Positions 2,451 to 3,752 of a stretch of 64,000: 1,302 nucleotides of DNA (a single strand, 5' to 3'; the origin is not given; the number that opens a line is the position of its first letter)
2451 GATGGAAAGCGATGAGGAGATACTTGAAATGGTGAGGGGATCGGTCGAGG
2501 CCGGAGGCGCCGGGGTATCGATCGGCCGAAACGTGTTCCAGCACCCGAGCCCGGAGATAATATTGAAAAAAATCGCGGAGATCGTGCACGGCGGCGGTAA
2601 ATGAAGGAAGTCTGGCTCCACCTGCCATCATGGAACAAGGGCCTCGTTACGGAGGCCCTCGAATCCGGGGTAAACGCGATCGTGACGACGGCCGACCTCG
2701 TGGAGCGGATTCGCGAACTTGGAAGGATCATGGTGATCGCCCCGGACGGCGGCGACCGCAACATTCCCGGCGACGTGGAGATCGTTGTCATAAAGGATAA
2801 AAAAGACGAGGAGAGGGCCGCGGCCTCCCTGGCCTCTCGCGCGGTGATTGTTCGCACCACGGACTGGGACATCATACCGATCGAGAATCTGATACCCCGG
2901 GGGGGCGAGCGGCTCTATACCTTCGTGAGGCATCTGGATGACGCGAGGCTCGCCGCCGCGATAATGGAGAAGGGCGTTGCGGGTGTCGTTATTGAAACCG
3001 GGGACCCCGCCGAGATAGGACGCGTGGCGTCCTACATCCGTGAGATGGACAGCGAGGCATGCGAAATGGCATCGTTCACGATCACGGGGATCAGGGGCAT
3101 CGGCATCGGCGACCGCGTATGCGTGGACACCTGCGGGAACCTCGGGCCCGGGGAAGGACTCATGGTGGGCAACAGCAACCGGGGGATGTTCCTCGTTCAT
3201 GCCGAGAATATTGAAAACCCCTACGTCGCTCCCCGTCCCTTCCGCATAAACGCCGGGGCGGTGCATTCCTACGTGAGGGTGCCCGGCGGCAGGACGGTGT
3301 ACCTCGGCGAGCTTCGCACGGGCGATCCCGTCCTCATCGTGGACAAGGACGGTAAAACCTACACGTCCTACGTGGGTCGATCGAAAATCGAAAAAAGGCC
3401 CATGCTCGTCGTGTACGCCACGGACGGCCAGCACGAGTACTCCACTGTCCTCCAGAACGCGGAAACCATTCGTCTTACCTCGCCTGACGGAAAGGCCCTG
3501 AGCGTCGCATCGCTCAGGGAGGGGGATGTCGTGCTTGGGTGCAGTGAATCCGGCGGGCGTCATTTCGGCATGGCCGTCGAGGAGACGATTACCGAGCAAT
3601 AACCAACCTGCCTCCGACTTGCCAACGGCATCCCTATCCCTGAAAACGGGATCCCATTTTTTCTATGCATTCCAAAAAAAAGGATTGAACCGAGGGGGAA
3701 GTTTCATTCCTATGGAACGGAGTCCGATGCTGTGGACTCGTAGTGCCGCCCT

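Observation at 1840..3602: Archaeal-type aroA'/aroB' 3-dehydroquinate route in a bacterium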

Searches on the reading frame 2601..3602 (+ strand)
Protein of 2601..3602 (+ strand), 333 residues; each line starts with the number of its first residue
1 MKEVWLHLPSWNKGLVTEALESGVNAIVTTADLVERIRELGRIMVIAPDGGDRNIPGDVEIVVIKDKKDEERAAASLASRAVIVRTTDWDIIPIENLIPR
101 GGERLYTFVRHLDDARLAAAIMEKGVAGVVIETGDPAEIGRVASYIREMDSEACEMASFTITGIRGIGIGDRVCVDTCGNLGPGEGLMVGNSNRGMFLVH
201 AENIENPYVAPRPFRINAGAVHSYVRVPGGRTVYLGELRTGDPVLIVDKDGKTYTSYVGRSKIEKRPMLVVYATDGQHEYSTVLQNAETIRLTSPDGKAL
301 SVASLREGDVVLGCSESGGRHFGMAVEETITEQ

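Call 3: search_protein_families(library=ncbifam, proteins=[window:2601-3602:+])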
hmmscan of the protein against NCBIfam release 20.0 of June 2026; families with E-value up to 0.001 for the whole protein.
window:2601-3602:+ (333 aa): 7 families
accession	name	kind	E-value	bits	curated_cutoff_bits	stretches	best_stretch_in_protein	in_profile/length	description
NF002627.0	PRK02290.1-5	equivalog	1.8e-131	438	392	1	1-333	1-330/330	3-dehydroquinate synthase II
NF002626.0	PRK02290.1-4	equivalog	1.8e-104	349.5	485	2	60-333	104-380/380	3-dehydroquinate synthase II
NF002628.0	PRK02290.1-6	equivalog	8.2e-100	334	508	1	1-332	1-322/323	3-dehydroquinate synthase II family protein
NF002624.0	PRK02290.1-2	equivalog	1.5e-87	293.7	569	2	62-332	84-360/361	3-dehydroquinate synthase II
NF002623.0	PRK02290.1-1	equivalog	7.7e-77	258.8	629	1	62-333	117-391/391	3-dehydroquinate synthase II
NF002625.0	PRK02290.1-3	subfamily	7.6e-57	193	375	1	61-333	93-369/369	3-dehydroquinate synthase II family protein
NF041224.1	BagC_FevH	exception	1.7e-41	142.3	750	1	66-331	98-366/368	bagremycin/ferroverdin biosynthesis 3,4-AHBA synthase BagC/FevH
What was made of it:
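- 2601..3602 (+): aroB': 3-dehydroquinate synthase II, 333 aa (the short form), translationally coupled to aroA' through an ATGA overlap. NF002627 scores 438 bits against a cut-off of 392 over residues 1-333 (call 3).
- On 3-dehydroquinate synthase II (AroB', EC 1.4.1.24; Pfam PF01959, NCBIfam NF002627): NF002627 scores 438 bits against a cut-off of 392, covering residues 1-333 on profile positions 1-330 of 330 (call 3).
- Checked: DHQ synthase II: NF002627 at E=1.8e-131 (call 3).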

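Call 4: search_protein_families(library=pfam, proteins=[window:2601-3602:+])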
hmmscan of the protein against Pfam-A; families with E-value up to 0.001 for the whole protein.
window:2601-3602:+ (333 aa): 1 family
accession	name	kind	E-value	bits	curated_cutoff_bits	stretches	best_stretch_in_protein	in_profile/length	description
PF01959.21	DHQS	-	2.5e-118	395.4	22.2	1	2-333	1-344/344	3-dehydroquinate synthase II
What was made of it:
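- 2601..3602 (+): Pfam PF01959 matches at 2.5e-118 over residues 2-333 (call 4).
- On 3-dehydroquinate synthase II (AroB', EC 1.4.1.24; Pfam PF01959, NCBIfam NF002627): PF01959 scores 395 bits over residues 2-333 (call 4).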

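Call 6: search_solved_structures(query=window:2601-3599:+, show_alignments=1, max_evalue=1)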
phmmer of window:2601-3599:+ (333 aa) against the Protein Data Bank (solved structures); distinct sequences matched with E-value up to 1: 1.
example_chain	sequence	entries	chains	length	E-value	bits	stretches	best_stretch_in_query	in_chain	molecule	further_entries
5xg5_A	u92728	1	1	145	0.066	16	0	37-69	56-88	MITSUBA-1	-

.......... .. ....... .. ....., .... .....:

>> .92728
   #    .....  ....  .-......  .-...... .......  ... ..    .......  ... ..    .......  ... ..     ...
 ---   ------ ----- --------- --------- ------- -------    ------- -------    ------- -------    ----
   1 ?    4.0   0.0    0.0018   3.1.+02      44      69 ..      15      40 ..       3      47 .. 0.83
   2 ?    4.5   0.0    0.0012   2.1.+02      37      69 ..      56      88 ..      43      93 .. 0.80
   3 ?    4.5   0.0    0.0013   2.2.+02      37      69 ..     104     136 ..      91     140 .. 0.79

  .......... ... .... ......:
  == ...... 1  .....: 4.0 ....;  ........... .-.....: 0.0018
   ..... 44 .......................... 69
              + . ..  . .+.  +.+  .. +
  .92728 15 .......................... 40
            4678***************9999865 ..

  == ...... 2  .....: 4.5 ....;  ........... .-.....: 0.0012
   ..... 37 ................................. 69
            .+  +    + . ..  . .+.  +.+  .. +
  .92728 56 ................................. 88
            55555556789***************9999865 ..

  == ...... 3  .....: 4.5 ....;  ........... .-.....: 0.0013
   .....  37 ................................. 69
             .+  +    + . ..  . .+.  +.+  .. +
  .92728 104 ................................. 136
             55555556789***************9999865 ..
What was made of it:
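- On 3-dehydroquinate synthase II (AroB', EC 1.4.1.24; Pfam PF01959, NCBIfam NF002627): Their roles are unknown, because no structure has been solved (call 6).
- Closest known: Methanocaldococcus jannaschii MJ0400. Different: MJ1249 itself could not be compared, because no sequence or structure of it is in the PDB set (call 6).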

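Call 9: find_encoding_contigs(protein=window:2601-3602:+, flank=10000, max_places=6)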
Protein window:2601-3602:+ (333 aa): 1 contig read that carries it; 1 place shown.
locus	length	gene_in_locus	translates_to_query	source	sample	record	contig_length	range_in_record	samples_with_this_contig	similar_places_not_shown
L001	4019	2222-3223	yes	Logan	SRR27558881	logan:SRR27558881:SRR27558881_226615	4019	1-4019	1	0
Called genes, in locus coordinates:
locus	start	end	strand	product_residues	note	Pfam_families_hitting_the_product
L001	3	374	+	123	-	?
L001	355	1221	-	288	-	-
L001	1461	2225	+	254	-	PF01791:DeoC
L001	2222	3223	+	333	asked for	PF01959:DHQS, PF26558:DHQS_2nd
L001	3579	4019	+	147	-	?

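Call 10: find_related_loci(query=window:2601-3599:+, collection=genome_contigs, flank=10000)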
Query window:2601-3599:+ (333 aa) in genome_contigs; peptide patterns used: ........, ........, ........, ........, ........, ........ (x = any residue, [..] = any of these).
296 stretches matched a pattern; 111 encode a relative of the query (tblastn E <= 1e-3); the best 80 are kept; 80 distinct loci.
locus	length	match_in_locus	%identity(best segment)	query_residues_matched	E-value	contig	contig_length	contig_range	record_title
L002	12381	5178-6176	98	1-333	0e+0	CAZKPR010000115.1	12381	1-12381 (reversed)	MAG TPA_asm: uncultured Leptospirales bacterium isolate binchicken_co26_5 genome assembly, contig: NODE_6472_length_1238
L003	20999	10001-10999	80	1-333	0e+0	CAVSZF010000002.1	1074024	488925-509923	MAG: uncultured Spirochaetota bacterium isolate MFD04716.bin.1.88 genome assembly, contig: contig_18181, whole genome sh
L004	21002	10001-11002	76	1-333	5e-168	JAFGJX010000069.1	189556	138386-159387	MAG: Spirochaetes bacterium isolate Zod_Metabat.30 k87_6919898, whole genome shotgun sequence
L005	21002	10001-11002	75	1-333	1e-165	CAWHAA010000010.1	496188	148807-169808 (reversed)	MAG: uncultured Spirochaetota bacterium isolate MFD04716.bin.2.40 genome assembly, contig: contig_7975, whole genome sho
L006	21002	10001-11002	74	1-333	4e-166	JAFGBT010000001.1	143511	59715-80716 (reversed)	MAG: Spirochaetes bacterium isolate Zod_Metabat.1046 k87_249980, whole genome shotgun sequence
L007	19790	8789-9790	72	1-333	5e-164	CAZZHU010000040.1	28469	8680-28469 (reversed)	MAG TPA_asm: uncultured Leptospirales bacterium isolate SRP192927_co6_673 genome assembly, contig: NODE_3153_length_2846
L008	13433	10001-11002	72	1-333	3e-162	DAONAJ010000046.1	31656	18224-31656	MAG TPA_asm: Spirochaetota bacterium isolate AMR_MDS_3976 NODE_1085_length_31656_cov_6.147812, whole genome shotgun sequ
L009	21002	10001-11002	71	1-333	9e-162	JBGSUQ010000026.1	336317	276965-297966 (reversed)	MAG: Spirochaetota bacterium isolate JTS-AC436 k141_616288, whole genome shotgun sequence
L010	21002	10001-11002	72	1-333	5e-161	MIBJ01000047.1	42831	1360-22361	MAG: Spirochaetes bacterium RBG_16_49_21 RBG_16_scaffold_4157, whole genome shotgun sequence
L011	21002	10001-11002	70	1-333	2e-159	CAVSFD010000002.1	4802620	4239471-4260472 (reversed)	MAG: uncultured Spirochaetota bacterium isolate MFD02979.bin.1.65 genome assembly, contig: contig_47028, whole genome sh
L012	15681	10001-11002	74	1-333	1e-158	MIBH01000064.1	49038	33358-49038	MAG: Spirochaetes bacterium RBG_13_51_14 RBG_13_scaffold_619, whole genome shotgun sequence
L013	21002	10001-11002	70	1-333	4e-158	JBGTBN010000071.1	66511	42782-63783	MAG: Spirochaetota bacterium isolate JTS-AC98 k141_575591, whole genome shotgun sequence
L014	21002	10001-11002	69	1-333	1e-156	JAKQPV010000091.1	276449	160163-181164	MAG: Spirochaetota bacterium isolate USMO_maxbin.118 k141_315281, whole genome shotgun sequence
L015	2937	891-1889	69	1-333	8e-165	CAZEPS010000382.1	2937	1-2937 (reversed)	MAG TPA_asm: uncultured Leptospirales bacterium isolate SRP141376_co4_248 genome assembly, contig: NODE_57358_length_293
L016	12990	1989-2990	70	1-333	2e-153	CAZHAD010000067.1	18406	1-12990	MAG TPA_asm: uncultured Leptospirales bacterium isolate SRP185410_co2_360 genome assembly, contig: NODE_3629_length_1840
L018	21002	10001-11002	68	1-333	5e-150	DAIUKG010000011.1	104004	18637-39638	MAG TPA_asm: Spirochaetota bacterium isolate CTOTU18769 NODE_131_length_104004_cov_10.199126, whole genome shotgun seque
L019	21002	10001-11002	66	1-333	7e-149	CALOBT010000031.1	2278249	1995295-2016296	MAG: uncultured Spirochaetota bacterium isolate LOGT_bin.0113 genome assembly, contig: contig_15214, whole genome shotgu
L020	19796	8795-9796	66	1-333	9e-148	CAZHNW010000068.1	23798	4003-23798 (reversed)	MAG TPA_asm: uncultured Leptospirales bacterium isolate binchicken_co42_67 genome assembly, contig: NODE_2482_length_237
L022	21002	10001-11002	65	1-333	2e-146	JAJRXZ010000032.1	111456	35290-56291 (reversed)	MAG: Spirochaetes bacterium isolate Dive96_bin3.202 k141_1842568, whole genome shotgun sequence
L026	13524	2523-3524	63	1-333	7e-142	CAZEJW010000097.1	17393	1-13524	MAG TPA_asm: uncultured Leptospirales bacterium isolate binchicken_co42_224 genome assembly, contig: NODE_4443_length_17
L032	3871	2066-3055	49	2-333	8e-106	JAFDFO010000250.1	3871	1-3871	MAG: Deltaproteobacteria bacterium isolate Meg22_02_Bin_40 Meg22_02_Bin_40_scaffold_93633, whole genome shotgun sequence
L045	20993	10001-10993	51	1-333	6e-100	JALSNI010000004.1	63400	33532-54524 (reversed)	MAG: Persephonella sp. isolate 356-284_maxbin2_scaf2bin.215_VB 356-284_scaffold_110_c1, whole genome shotgun sequence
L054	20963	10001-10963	49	1-326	2e-90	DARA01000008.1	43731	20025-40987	MAG TPA_asm: Methanomicrobiaceae archaeon UBA207 UBA207_contig_1720, whole genome shotgun sequence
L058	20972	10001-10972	46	9-333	6e-85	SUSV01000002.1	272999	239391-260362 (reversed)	MAG: Thermoplasmata archaeon isolate SIG3 NODE_69_length_272999_cov_15.221411, whole genome shotgun sequence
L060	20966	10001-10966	47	11-333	3e-82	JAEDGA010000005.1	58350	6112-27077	MAG: Candidatus Methanomethylophilaceae archaeon isolate MAG098 NODE_237_length_58350_cov_7.693421, whole genome shotgun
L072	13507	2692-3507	46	67-333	1e-71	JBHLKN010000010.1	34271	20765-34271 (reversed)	MAG: Candidatus Hodarchaeota archaeon isolate DZ1B.339 DZ1B.339@2717, whole genome shotgun sequence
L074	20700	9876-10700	45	64-333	3e-70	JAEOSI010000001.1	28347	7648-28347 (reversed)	MAG: Candidatus Wukongarchaeum yapensis isolate Yap4.bin4.70 contig-145_1546, whole genome shotgun sequence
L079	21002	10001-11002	72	1-333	9e-163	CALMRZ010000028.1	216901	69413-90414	MAG TPA_asm: uncultured Spirochaetes bacterium isolate SRR5007357_bin.202_CONCOCT_v1.1_MAG genome assembly, contig: ERZ7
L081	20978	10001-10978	42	2-333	8e-65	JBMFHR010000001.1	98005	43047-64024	MAG: Conexivisphaera sp. isolate KM4324-02 NODE_34_length_98005_cov_175.959285, whole genome shotgun sequence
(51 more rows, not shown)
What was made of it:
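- Tried and rejected: The single genome_contigs scan was spent on call 10.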

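Call 37: search_protein_families(library=pfam, proteins=[L020:904-1410:+, L019:773-2680:+, L006:5430-6692:+, L022:6156-6617:+, L005:7210-7467:+, L010:7329-7994:+, L005:8150-8980:-, L018:713-1426:+, L018:1410-2492:+, L079:2836-8043:+])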
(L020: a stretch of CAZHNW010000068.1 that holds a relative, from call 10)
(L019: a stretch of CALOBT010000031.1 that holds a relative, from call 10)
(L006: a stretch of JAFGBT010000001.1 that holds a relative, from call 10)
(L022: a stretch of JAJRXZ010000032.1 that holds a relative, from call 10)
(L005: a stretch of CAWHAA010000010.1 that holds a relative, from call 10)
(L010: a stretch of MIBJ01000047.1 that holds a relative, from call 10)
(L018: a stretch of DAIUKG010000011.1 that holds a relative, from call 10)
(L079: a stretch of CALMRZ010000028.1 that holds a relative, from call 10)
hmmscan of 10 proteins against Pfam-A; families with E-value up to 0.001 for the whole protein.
L020:904-1410:+ (168 aa): 1 family
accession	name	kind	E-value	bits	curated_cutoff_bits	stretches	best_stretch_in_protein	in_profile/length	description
PF05130.17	FlgN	-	3.9e-18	66.7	30.5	1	7-154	5-145/147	FlgN protein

L019:773-2680:+ (635 aa): 3 families
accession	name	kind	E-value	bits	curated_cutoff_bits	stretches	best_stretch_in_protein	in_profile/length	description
PF22638.1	FlgK_D1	-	7.3e-60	202.9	28.6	1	104-330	3-233/233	Flagellar hook-associated protein FlgK helical domain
PF06429.18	Flg_bbr_C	-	1e-11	44.6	23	1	593-631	7-45/46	Flagellar basal body rod FlgEFG protein C-terminal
PF07196.18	Flagellin_IN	-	2.1e-05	25.1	22.7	1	376-428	1-54/55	Flagellin hook IN motif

L006:5430-6692:+ (420 aa): 3 families
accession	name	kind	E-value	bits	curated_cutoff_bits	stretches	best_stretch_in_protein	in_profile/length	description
PF00669.25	Flagellin_N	-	6.2e-15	55.9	26.6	1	5-143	2-139/139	Bacterial flagellin N-terminal helical region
PF00700.27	Flagellin_C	-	4.3e-06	27.4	23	1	337-408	2-73/86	Bacterial flagellin C-terminal helical region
PF07196.18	Flagellin_IN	-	0.00011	22.8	22.7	1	224-268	9-54/55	Flagellin hook IN motif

L022:6156-6617:+ (153 aa): 1 family
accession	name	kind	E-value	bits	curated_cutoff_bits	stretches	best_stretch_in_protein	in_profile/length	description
PF02623.20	FliW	-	9e-41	138.9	25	1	21-140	1-121/122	FliW protein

L005:7210-7467:+ (85 aa): 1 family
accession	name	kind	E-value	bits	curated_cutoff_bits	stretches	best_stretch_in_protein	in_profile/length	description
PF02599.21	CsrA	-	2.3e-25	88.7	27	1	1-52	1-52/53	Global regulator protein family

L010:7329-7994:+ (221 aa): 1 family
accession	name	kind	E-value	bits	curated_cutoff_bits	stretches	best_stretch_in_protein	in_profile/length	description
PF07947.19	YhhN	-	4.7e-31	108.3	25.6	1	35-218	2-181/182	YhhN family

L005:8150-8980:- (276 aa): 0 families

L018:713-1426:+ (237 aa): 4 families
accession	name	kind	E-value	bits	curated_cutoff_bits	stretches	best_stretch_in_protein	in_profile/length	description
PF00005.33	ABC_tran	-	2.1e-30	106.5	25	1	26-174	1-136/137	ABC transporter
PF13304.12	AAA_21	-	3e-07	31.2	27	0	130-206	221-299/304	AAA domain, putative AbiEii toxin, Type IV TA system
PF02463.25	SMC_N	-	7.9e-05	22.6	40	0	38-211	26-203/220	RecF/RecN/SMC N terminal domain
PF13555.12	AAA_29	-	0.00019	21.5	27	1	29-55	15-41/61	P-loop containing region of AAA domain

L018:1410-2492:+ (360 aa): 0 families

L079:2836-8043:+ (1735 aa): 7 families
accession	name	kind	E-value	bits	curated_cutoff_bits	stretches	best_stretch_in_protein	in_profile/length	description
PF00069.31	Pkinase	-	9.4e-45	153.5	31.7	1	12-262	1-253/263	Protein kinase domain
PF07228.17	SpoIIE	-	1.5e-38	133.1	25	1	1544-1734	3-191/192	Stage II sporulation protein E (SpoIIE)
PF13191.12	AAA_16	-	1e-31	111.1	32.6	1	304-491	2-167/167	AAA ATPase domain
PF07714.23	PK_Tyr_Ser-Thr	-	1.6e-28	100.2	23.1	1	14-261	3-249/258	Protein tyrosine and serine/threonine kinase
PF01590.32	GAF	-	9.6e-11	42.8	22.4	1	1318-1459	2-132/133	GAF domain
PF13185.12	GAF_2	-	1.2e-05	26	28.6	1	1374-1460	51-135/136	GAF domain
PF25503.1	TPR_CHK1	-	0.00092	19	27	0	1089-1219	55-186/245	CHK1-like, TPR repeats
